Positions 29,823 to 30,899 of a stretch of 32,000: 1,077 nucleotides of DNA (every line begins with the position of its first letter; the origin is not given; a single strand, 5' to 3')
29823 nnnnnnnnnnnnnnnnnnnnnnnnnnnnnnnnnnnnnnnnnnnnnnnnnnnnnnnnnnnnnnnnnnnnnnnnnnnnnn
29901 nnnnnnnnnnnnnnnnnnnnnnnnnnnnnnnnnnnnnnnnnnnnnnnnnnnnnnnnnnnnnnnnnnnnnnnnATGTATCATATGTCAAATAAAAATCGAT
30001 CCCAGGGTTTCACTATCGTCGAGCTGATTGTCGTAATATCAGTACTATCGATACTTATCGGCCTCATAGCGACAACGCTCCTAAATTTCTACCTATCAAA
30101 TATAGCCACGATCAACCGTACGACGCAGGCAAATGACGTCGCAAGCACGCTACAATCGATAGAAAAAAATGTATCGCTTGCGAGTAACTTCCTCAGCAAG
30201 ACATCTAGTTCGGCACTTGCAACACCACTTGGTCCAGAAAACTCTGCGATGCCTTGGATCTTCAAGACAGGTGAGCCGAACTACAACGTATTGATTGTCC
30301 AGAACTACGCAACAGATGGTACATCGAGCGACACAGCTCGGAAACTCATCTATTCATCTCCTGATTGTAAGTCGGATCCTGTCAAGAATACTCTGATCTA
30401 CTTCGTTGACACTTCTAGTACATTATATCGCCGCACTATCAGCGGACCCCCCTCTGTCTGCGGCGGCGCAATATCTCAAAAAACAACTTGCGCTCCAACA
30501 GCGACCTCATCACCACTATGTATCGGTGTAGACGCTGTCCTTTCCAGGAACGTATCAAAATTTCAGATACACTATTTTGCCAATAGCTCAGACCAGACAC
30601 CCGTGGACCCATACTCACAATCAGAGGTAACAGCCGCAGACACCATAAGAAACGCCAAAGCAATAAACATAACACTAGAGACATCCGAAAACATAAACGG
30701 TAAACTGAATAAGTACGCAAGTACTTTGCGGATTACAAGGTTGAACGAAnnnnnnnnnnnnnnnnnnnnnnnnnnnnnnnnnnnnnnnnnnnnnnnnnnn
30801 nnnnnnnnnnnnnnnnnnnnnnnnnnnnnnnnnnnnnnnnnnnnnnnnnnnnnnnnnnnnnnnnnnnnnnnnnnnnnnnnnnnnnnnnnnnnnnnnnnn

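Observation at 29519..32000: Pilin operon ending in a PilX-like pseudopilin helix fused to an RCC1 beta-propeller (candidate pilus-tip adhesin)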

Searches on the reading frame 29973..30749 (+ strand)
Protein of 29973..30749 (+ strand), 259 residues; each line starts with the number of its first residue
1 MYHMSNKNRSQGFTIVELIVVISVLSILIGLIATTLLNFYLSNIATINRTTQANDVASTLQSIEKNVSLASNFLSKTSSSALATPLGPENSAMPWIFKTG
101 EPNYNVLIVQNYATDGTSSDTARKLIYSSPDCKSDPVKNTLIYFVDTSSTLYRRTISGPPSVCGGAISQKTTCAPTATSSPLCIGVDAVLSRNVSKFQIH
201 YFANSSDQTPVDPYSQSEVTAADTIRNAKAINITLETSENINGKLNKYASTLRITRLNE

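Call 6: search_protein_families(library=pfam, proteins=[window:29973-30749:+], max_evalue=1)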
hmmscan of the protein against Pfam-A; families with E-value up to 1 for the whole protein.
window:29973-30749:+ (259 aa): 1 family
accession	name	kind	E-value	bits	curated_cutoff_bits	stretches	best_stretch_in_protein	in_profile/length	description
PF07963.17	N_methyl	-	7e-07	29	21.2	1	8-32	2-26/27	Prokaryotic N-terminal methylation motif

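Call 7: search_protein_families(library=ncbifam, proteins=[window:29973-30749:+], max_evalue=1)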
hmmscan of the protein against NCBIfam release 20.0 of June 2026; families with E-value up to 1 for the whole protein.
window:29973-30749:+ (259 aa): 14 families
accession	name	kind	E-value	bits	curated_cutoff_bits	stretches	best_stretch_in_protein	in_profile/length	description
TIGR02532.1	IV_pilin_GFxxxE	domain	0.00011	21.9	16.3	1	11-32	2-23/24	prepilin-type N-terminal cleavage/methylation domain-containing protein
TIGR01710.1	typeII_sec_gspG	equivalog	0.00023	21.2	88.85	1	11-39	1-29/134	type II secretion system major pseudopilin GspG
TIGR02596.1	TIGR02596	subfamily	0.00061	19.9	70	1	13-81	1-70/196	Verru_Chthon cassette protein D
TIGR01708.2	typeII_sec_gspH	equivalog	0.0029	17.6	80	1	10-37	1-28/169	type II secretion system minor pseudopilin GspH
NF007862.0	PRK10574.1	equivalog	0.0046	17.1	138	1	9-32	3-26/145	prepilin peptidase-dependent pilin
TIGR02599.1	TIGR02599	subfamily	0.0087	15.3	256.5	1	12-70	1-59/361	Verru_Chthon cassette protein C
NF038304.1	EPS_HpsC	equivalog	0.014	15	200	1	5-64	15-67/318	hormogonium polysaccharide secretion pseudopilin HpsC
NF007848.0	PRK10557.1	equivalog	0.014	14.7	120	1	6-70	6-70/192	prepilin peptidase-dependent protein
NF041002.1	pilin_ComGF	equivalog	0.027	14.7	80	1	11-69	2-58/139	competence type IV pilus minor pilin ComGF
NF041775.1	typeIV_PilA_Myxo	equivalog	0.027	14.5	400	1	8-39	8-39/214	type IV pilin protein PilA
NF007973.0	PRK10697.1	equivalog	0.058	13.3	136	1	16-55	34-75/119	envelope stress response membrane protein PspC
NF007800.0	PRK10506.1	equivalog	0.065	13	158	1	6-29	4-27/163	prepilin peptidase-dependent protein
NF040999.1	pilin_ComGC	equivalog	0.2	11.8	75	1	11-32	2-23/84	competence type IV pilus major pilin ComGC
NF038303.1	EPS_HpsB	equivalog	0.78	9.7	150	1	10-36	2-28/211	hormogonium polysaccharide secretion pseudopilin HpsB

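Call 8: find_encoding_contigs(protein=window:29973-30749:+, flank=10000, max_places=6)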
Protein window:29973-30749:+ (259 aa): no gene with exactly this product is on record in the collection.

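Call 82: search_solved_structures(query=A6, max_evalue=5)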
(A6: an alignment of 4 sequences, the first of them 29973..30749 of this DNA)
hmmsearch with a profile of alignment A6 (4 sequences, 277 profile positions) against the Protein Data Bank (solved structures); distinct sequences matched with E-value up to 5: 10.
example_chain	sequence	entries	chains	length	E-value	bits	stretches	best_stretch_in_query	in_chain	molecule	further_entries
7tgg_A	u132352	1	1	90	0.0008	22.3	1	5-58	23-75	Geopilin domain 1 protein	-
9egp_A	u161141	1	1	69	0.00098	22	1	6-54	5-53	Geopilin domain 1 protein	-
9lab_B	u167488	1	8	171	0.0028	20.5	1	8-39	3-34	MSHA major pilin subunit MshA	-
6xxd_A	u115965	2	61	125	0.003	20.4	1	12-70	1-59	PilA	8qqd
9laa_A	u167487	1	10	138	0.02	17.7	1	5-32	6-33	Type IV pilin protein PilA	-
8pfb_G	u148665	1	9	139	0.054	16.3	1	12-50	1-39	Type IV pilin PilE1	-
2m7g_A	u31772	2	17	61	0.1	15.4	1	12-59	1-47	Geopilin domain 1 protein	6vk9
8tj2_C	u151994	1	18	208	0.75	12.6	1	12-51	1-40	Type IV major pilin protein PilA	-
2w07_B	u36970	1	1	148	0.96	12.2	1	198-228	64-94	MINOR PILIN SUBUNIT PAPF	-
7lhi_F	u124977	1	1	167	1.1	12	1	198-228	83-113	Fimbrial protein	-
